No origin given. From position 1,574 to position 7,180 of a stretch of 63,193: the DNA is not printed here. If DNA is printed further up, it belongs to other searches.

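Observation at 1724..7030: Stand-alone 1,768-aa fusion of SNF2-like lobe, DEAH C-lobe, DUF1998/MrfA Zn module and Vsr-like endonuclease: candidate single-gene defence (or repair) helicase-nuclease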

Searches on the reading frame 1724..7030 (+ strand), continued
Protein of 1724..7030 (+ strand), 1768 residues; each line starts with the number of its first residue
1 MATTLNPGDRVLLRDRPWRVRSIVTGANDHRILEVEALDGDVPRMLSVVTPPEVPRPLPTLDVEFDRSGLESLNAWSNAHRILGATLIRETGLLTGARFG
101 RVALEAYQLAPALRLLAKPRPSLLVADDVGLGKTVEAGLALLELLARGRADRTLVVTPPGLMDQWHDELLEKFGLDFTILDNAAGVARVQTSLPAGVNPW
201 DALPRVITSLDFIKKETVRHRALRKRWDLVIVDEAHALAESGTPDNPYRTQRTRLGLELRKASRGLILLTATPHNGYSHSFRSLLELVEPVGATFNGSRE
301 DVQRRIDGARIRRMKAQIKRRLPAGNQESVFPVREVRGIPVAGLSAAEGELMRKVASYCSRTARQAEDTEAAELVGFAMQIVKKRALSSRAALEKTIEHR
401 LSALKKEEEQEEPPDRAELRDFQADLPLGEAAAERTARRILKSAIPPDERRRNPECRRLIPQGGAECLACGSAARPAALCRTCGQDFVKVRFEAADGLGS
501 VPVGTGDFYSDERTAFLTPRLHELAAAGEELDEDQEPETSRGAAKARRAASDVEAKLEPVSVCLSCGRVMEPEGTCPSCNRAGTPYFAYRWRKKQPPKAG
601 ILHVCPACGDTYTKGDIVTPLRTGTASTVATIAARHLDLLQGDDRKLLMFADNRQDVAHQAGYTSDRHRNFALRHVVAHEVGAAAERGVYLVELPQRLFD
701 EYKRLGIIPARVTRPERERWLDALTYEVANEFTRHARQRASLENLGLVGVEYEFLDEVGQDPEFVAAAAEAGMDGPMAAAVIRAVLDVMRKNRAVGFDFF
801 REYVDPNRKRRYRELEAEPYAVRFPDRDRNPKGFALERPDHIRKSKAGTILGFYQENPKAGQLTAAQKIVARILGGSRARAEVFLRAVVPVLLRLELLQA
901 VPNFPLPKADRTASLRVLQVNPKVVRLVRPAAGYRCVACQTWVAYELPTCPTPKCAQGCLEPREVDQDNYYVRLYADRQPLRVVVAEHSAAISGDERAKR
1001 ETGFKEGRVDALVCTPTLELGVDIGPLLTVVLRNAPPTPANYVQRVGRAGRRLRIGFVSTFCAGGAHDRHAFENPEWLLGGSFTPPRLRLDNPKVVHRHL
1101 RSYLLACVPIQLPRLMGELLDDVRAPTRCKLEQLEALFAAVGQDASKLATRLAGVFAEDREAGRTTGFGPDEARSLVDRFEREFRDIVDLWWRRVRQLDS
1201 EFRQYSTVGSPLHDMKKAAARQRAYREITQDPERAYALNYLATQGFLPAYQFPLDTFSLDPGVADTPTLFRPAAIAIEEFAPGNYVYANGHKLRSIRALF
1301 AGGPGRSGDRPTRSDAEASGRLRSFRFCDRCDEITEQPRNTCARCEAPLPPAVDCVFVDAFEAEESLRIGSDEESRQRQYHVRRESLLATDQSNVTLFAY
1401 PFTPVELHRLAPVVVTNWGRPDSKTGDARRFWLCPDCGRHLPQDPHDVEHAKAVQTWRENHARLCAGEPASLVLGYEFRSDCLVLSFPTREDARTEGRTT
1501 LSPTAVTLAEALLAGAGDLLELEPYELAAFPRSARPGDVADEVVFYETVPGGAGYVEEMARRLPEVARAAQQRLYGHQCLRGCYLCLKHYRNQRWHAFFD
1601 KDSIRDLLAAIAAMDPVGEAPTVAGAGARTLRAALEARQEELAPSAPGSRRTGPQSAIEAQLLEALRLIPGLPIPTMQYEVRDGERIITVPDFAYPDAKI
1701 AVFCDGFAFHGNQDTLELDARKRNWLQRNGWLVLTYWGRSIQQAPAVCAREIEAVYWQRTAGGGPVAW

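Call 14: find_homologous_proteins(query=window:1724-7027:+, max_evalue=1e-20)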
Query window:1724-7027:+ (1768 aa): 4814 proteins with E <= 1e-20 among 8000 candidates; the best 120 are listed.
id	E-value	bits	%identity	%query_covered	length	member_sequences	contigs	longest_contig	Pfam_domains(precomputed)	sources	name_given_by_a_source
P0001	0.0e+0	4049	100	100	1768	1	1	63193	PF00270.36,PF00176.30,PF09369.16,PF00271.38,PF04851.22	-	-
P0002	0.0e+0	2570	84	74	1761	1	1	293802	PF00270.36,PF09369.16,PF18741.8,PF00271.38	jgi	jgi:ribosomal protein L32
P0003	0.0e+0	2527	83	74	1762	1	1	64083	PF00270.36,PF09369.16,PF18741.8,PF00271.38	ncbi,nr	ncbi:MAG TPA: DEAD/DEAH box helicase [Gemmatimonadales bacterium]|nr:DEAD/DEAH box helicase [Gemmati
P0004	0.0e+0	2510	82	74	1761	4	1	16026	PF00270.36,PF09369.16,PF18741.8,PF00271.38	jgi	jgi:ATP-dependent helicase YprA (DUF1998 family)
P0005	0.0e+0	2452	80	74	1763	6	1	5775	PF00270.36,PF09369.16,PF18741.8,PF00271.38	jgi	-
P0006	0.0e+0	2416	79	74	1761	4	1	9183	PF00270.36,PF09369.16,PF18741.8,PF00271.38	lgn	-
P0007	0.0e+0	2350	77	74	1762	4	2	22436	PF00270.36,PF09369.16,PF18741.8,PF00271.38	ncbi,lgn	-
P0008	0.0e+0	2161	71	74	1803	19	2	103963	PF00270.36,PF09369.16,PF18741.8,PF00271.38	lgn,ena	-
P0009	0.0e+0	2084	66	78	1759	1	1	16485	PF00270.36,PF09369.16,PF18741.8,PF00271.38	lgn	-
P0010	0.0e+0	2043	68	74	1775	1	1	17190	PF00270.36,PF09369.16,PF00271.38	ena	-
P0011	0.0e+0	2039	68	74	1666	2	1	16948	PF00270.36,PF09369.16,PF00271.38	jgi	-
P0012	0.0e+0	2012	68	74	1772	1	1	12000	PF00270.36,PF09369.16,PF00271.38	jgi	jgi:ATP-dependent helicase YprA (DUF1998 family)/rubrerythrin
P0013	0.0e+0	1984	63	79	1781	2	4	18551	PF00270.36,PF09369.16,PF00271.38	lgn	-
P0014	0.0e+0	1968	66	74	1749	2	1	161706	PF00270.36,PF09369.16,PF18741.8,PF00271.38,PF27116.1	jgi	-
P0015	0.0e+0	1966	65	74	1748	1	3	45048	PF00270.36,PF09369.16,PF18741.8,PF00271.38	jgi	jgi:ATP-dependent helicase YprA (DUF1998 family)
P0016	0.0e+0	1936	65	74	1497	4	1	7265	PF09369.16,PF00271.38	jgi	jgi:hypothetical protein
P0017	0.0e+0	1932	61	79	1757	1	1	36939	PF00270.36,PF09369.16,PF00271.38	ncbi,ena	-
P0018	0.0e+0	1916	65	74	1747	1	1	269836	PF00270.36,PF09369.16,PF18741.8,PF00271.38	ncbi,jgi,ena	-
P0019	0.0e+0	1914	65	74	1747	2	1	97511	PF00270.36,PF09369.16,PF18741.8,PF00271.38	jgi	-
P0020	0.0e+0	1913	64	74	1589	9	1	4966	PF04480.19,PF09369.16,PF18741.8,PF00271.38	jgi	jgi:hypothetical protein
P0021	0.0e+0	1892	65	74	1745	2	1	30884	PF00270.36,PF09369.16,PF18741.8,PF00271.38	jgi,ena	-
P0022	0.0e+0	1891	65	74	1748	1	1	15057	PF00270.36,PF09369.16,PF18741.8,PF00271.38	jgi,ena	-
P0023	0.0e+0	1890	64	74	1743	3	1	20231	PF00270.36,PF09369.16,PF18741.8,PF00271.38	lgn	-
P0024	0.0e+0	1878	64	74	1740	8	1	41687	PF00270.36,PF09369.16,PF18741.8,PF00271.38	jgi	jgi:ATP-dependent helicase YprA (DUF1998 family)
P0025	0.0e+0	1877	64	74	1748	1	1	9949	PF00270.36,PF09369.16,PF18741.8,PF00271.38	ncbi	-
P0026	0.0e+0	1870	64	74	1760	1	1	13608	PF00270.36,PF09369.16,PF18741.8,PF00271.38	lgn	-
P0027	0.0e+0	1869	63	74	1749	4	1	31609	PF00270.36,PF09369.16,PF18741.8,PF00271.38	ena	-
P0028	0.0e+0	1864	64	74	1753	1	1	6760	PF00270.36,PF09369.16,PF18741.8,PF00271.38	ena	-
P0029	0.0e+0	1859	61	74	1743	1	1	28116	PF00270.36,PF09369.16,PF18741.8,PF00271.38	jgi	jgi:hypothetical protein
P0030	0.0e+0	1849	61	74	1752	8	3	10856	PF00270.36,PF09369.16,PF18741.8,PF00271.38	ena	-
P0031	0.0e+0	1845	64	74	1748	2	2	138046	PF00270.36,PF09369.16,PF18741.8,PF00271.38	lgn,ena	-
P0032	0.0e+0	1844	62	74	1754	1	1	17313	PF04480.19,PF00270.36,PF09369.16,PF18741.8,PF00271.38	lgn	-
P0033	0.0e+0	1824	61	74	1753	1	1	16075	PF04480.19,PF00270.36,PF09369.16,PF18741.8,PF00271.38,PF27116.1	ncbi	-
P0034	0.0e+0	1819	61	74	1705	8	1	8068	PF00270.36,PF09369.16,PF18741.8,PF00271.38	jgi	jgi:hypothetical protein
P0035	0.0e+0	1811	63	74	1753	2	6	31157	PF00270.36,PF09369.16,PF12773.14,PF18741.8,PF00271.38,PF27116.1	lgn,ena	-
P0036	0.0e+0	1798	60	74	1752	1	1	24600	PF00270.36,PF09369.16,PF18741.8,PF00271.38,PF27116.1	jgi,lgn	-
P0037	0.0e+0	1795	60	74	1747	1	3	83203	PF00270.36,PF09369.16,PF18741.8,PF00271.38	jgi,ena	-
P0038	0.0e+0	1794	59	76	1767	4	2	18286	PF00270.36,PF09369.16,PF00271.38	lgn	-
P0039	0.0e+0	1788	62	74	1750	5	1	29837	PF04480.19,PF00270.36,PF09369.16,PF18741.8,PF00271.38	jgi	jgi:ATP-dependent helicase YprA (DUF1998 family)/very-short-patch-repair endonuclease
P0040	0.0e+0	1785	62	74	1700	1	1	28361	PF00270.36,PF09369.16,PF18741.8,PF00271.38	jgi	-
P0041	0.0e+0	1774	61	74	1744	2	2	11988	PF00270.36,PF09369.16,PF18741.8,PF00271.38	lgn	-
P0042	0.0e+0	1771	62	74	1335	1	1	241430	PF09369.16,PF18741.8,PF00271.38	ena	-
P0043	0.0e+0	1755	60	74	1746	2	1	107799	PF00270.36,PF09369.16,PF18741.8,PF00271.38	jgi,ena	jgi:superfamily II DNA/RNA helicase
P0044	0.0e+0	1737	61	74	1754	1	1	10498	PF00270.36,PF09369.16,PF00271.38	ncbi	-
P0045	0.0e+0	1695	59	74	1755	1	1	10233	PF00270.36,PF09369.16,PF18741.8,PF00271.38,PF27116.1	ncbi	-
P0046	0.0e+0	1679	59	74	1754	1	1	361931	PF00270.36,PF09369.16,PF18741.8,PF00271.38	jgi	-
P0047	0.0e+0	1661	62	67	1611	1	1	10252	PF00270.36,PF09369.16,PF00271.38,PF27116.1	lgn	-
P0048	0.0e+0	1643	58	74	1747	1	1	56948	PF04480.19,PF00270.36,PF09369.16,PF18741.8,PF00271.38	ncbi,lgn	-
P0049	0.0e+0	1612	57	74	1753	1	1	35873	PF00270.36,PF09369.16,PF18741.8,PF00271.38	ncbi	-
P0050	0.0e+0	1605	55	74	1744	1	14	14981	PF04480.19,PF00270.36,PF09369.16,PF18741.8,PF00271.38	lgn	-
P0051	0.0e+0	1355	50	74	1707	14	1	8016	PF00270.36,PF09369.16,PF18741.8,PF00271.38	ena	-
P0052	0.0e+0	1290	46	74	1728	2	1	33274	PF04480.19,PF00270.36,PF09369.16,PF18741.8,PF00271.38,PF04851.22,PF27116.1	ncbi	-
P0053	0.0e+0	1113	42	74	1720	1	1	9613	PF04480.19,PF00270.36,PF09369.16,PF18741.8,PF00271.38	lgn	-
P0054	0.0e+0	1109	42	74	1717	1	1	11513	PF04480.19,PF00270.36,PF09369.16,PF18741.8,PF00271.38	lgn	-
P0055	3.9e-250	852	86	26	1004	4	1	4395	PF00270.36,PF00176.30,PF00271.38,PF04851.22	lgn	-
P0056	1.9e-246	840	84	26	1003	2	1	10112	PF00270.36,PF00176.30,PF00271.38,PF04851.22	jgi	jgi:superfamily II DNA or RNA helicase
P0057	3.9e-241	822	83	26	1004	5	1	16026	PF00270.36,PF00176.30,PF00271.38,PF04851.22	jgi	jgi:superfamily II DNA or RNA helicase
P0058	4.3e-240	819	83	26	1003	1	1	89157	PF00270.36,PF00176.30,PF00271.38,PF04851.22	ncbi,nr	ncbi:MAG TPA: helicase-related protein [Gemmatimonadales bacterium]|nr:helicase-related protein [Gem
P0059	4.4e-240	818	82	26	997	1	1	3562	PF00270.36,PF00176.30,PF00271.38,PF04851.22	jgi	jgi:superfamily II DNA or RNA helicase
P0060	4.1e-235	802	81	26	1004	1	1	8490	PF00270.36,PF00176.30,PF00271.38,PF04851.22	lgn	-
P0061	5.5e-233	795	81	26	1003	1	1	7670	PF00270.36,PF00176.30,PF00271.38,PF04851.22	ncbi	-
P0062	2.0e-228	780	80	26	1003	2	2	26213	PF00270.36,PF00176.30,PF00271.38,PF04851.22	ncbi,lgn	-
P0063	4.5e-228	779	79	26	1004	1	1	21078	PF00270.36,PF00176.30,PF00271.38,PF04851.22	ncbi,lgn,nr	ncbi:MAG TPA: helicase-related protein [Gemmatimonadales bacterium]|nr:helicase-related protein [Gem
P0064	1.4e-226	774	78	26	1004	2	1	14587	PF00270.36,PF00176.30,PF00271.38,PF04851.22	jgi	jgi:ERCC4-related helicase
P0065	5.6e-220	752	76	26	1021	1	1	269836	PF00270.36,PF00176.30,PF00271.38,PF04851.22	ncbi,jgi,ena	-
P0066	1.0e-218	748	76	26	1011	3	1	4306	PF00270.36,PF00176.30,PF00271.38,PF04851.22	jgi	jgi:superfamily II DNA or RNA helicase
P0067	3.6e-216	739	76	26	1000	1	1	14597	PF00270.36,PF00176.30,PF00271.38,PF04851.22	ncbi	-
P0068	1.3e-215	737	75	26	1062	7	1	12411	PF00270.36,PF00176.30,PF00271.38,PF04851.22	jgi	-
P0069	6.9e-215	735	74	26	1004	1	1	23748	PF00270.36,PF00176.30,PF00271.38,PF04851.22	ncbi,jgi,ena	-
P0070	3.8e-213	729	74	26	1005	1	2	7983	PF00270.36,PF00176.30,PF00271.38,PF04851.22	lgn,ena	-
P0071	6.0e-213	729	75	26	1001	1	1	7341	PF00270.36,PF00176.30,PF00271.38,PF04851.22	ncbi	-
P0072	1.6e-212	727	74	26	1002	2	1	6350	PF00270.36,PF00176.30,PF00271.38,PF04851.22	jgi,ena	-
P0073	2.5e-212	726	74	26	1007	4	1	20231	PF00270.36,PF00176.30,PF00271.38,PF04851.22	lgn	-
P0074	3.3e-212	726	76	26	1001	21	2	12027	PF00270.36,PF00176.30,PF00271.38,PF04851.22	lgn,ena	-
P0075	4.1e-212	726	74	26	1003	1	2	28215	PF00270.36,PF00176.30,PF00271.38,PF04851.22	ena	-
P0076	1.3e-210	721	75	26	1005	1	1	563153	PF00270.36,PF00176.30,PF00271.38,PF04851.22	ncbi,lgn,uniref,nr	ncbi:helicase-related protein [Desulfosoma caldarium]|uniref:SNF2 domain-containing protein n=1 Tax=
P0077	1.6e-210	720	73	26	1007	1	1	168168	PF00270.36,PF00176.30,PF00271.38,PF04851.22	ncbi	-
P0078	7.7e-210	718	74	26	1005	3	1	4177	PF00270.36,PF00176.30,PF00271.38,PF04851.22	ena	-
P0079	8.8e-210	718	74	26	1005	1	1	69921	PF00270.36,PF00176.30,PF00271.38,PF04851.22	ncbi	ncbi:MAG: helicase-related protein [Planctomycetota bacterium]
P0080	1.0e-209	718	75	25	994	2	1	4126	PF00270.36,PF00176.30,PF00271.38,PF04851.22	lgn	-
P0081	3.7e-208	713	71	26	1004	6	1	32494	PF00270.36,PF00176.30,PF00271.38,PF04851.22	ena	-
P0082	4.8e-208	712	73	26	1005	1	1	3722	PF00270.36,PF00176.30,PF00271.38,PF04851.22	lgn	-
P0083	2.1e-207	710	71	26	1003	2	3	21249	PF00270.36,PF00176.30,PF00271.38,PF04851.22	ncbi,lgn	-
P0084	4.8e-207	709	73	26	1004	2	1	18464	PF00270.36,PF00176.30,PF00271.38,PF04851.22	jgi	jgi:superfamily II DNA or RNA helicase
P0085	7.6e-207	708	72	26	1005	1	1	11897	PF00270.36,PF00176.30,PF00271.38,PF04851.22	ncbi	-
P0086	1.4e-206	707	71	26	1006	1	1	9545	PF00270.36,PF00176.30,PF00271.38,PF04851.22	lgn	-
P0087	2.0e-205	704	72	26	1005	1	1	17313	PF00270.36,PF00176.30,PF00271.38,PF04851.22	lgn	-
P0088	4.9e-205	702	70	26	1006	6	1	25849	PF00270.36,PF00176.30,PF00271.38,PF04851.22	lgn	-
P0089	8.9e-205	701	70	26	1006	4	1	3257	PF00270.36,PF00176.30,PF00271.38,PF04851.22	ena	-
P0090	1.2e-204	701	74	25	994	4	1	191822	PF00270.36,PF00176.30,PF00271.38,PF04851.22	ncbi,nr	ncbi:MAG: DEAD/DEAH box helicase [Phycisphaerae bacterium]|nr:DEAD/DEAH box helicase [Phycisphaerae 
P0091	3.6e-204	699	71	26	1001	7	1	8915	PF00270.36,PF00176.30,PF00271.38,PF04851.22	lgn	-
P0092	9.7e-204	698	73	26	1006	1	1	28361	PF00270.36,PF00176.30,PF00271.38,PF04851.22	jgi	-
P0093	1.6e-203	697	71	26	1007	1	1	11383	PF00270.36,PF00176.30,PF00271.38,PF04851.22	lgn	-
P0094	3.5e-203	696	71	26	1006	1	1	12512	PF00270.36,PF00176.30,PF00271.38,PF04851.22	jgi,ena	-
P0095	4.5e-203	696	73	25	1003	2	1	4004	PF00270.36,PF00176.30,PF00271.38,PF04851.22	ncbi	ncbi:MAG: helicase-related protein [Planctomycetota bacterium]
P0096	1.0e-202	695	74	24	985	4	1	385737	PF00270.36,PF00176.30,PF00271.38,PF04851.22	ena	-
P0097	2.1e-202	694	71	26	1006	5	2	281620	PF00270.36,PF00176.30,PF00271.38,PF04851.22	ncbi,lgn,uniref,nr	ncbi:MAG: DEAD/DEAH box helicase [Candidatus Aminicenantes bacterium]|uniref:Putative helicase n=1 T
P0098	2.6e-202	693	70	26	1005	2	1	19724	PF00270.36,PF00176.30,PF00271.38,PF04851.22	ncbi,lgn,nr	ncbi:MAG: DEAD/DEAH box helicase [Deltaproteobacteria bacterium]|nr:DEAD/DEAH box helicase [Deltapro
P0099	2.8e-202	693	69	26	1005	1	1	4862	PF00270.36,PF00176.30,PF00271.38,PF04851.22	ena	-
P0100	1.9e-201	690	70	26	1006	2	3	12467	PF00270.36,PF00176.30,PF00271.38,PF04851.22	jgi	jgi:SNF2 family DNA or RNA helicase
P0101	3.3e-201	690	71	26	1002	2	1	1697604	PF00270.36,PF00176.30,PF00271.38,PF04851.22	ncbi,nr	ncbi:MAG: helicase [Candidatus Binatia bacterium]|nr:MAG: helicase [Candidatus Binatia bacterium]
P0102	6.9e-201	689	71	26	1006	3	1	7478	PF00270.36,PF00176.30,PF00271.38,PF04851.22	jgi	jgi:ERCC4-related helicase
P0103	7.2e-201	688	70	26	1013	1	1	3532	PF00270.36,PF00176.30,PF00271.38,PF04851.22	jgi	-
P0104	7.9e-201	688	73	25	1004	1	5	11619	PF00270.36,PF00176.30,PF00271.38,PF04851.22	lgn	-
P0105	1.3e-200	688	68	26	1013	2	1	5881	PF00270.36,PF00176.30,PF00271.38,PF04851.22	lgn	-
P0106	2.8e-200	687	69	26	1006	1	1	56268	PF00270.36,PF00176.30,PF00271.38,PF04851.22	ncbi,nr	ncbi:MAG: helicase-related protein [Clostridiales bacterium]|nr:helicase-related protein [Clostridia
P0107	4.3e-200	686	70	26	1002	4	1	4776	PF00270.36,PF00176.30,PF00271.38,PF04851.22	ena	-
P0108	5.6e-200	686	70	26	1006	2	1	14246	PF00270.36,PF00176.30,PF00271.38,PF04851.22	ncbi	ncbi:MAG: helicase-related protein [Acidobacteriota bacterium]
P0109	1.6e-199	684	72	25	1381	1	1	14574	PF00270.36,PF00176.30,PF20466.4,PF00271.38,PF04851.22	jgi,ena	-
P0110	1.9e-199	684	72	25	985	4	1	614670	PF00270.36,PF00176.30,PF00271.38,PF04851.22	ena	-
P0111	7.4e-199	682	69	26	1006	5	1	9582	PF00270.36,PF00176.30,PF00271.38,PF04851.22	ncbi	ncbi:MAG: helicase-related protein [Candidatus Aminicenantales bacterium]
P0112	1.7e-198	681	69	26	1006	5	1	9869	PF00270.36,PF00176.30,PF00271.38,PF04851.22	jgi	-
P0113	2.4e-198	680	69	26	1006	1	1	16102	PF00270.36,PF00176.30,PF00271.38,PF04851.22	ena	-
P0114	3.1e-198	680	70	26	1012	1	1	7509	PF00270.36,PF00176.30,PF00271.38,PF04851.22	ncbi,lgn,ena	-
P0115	3.4e-198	680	70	26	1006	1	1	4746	PF00270.36,PF00176.30,PF00271.38,PF04851.22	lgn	-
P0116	7.2e-197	675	69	25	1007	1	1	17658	PF00270.36,PF00176.30,PF00271.38,PF04851.22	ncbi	-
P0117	2.0e-196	674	70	26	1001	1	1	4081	PF00270.36,PF00176.30,PF00271.38,PF04851.22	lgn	-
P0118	1.5e-195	671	68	26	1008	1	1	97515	PF00270.36,PF00176.30,PF00271.38,PF04851.22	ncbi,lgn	-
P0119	5.2e-195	669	71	25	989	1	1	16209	PF00270.36,PF00176.30,PF00271.38,PF04851.22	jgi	jgi:superfamily II DNA or RNA helicase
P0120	4.2e-194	666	71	25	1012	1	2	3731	PF00270.36,PF00176.30,PF00271.38,PF04851.22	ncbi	-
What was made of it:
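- Its 90%-identity cluster holds one member on one contig, and all other top hits cover only 26% or 67-79% of the query (call 14).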
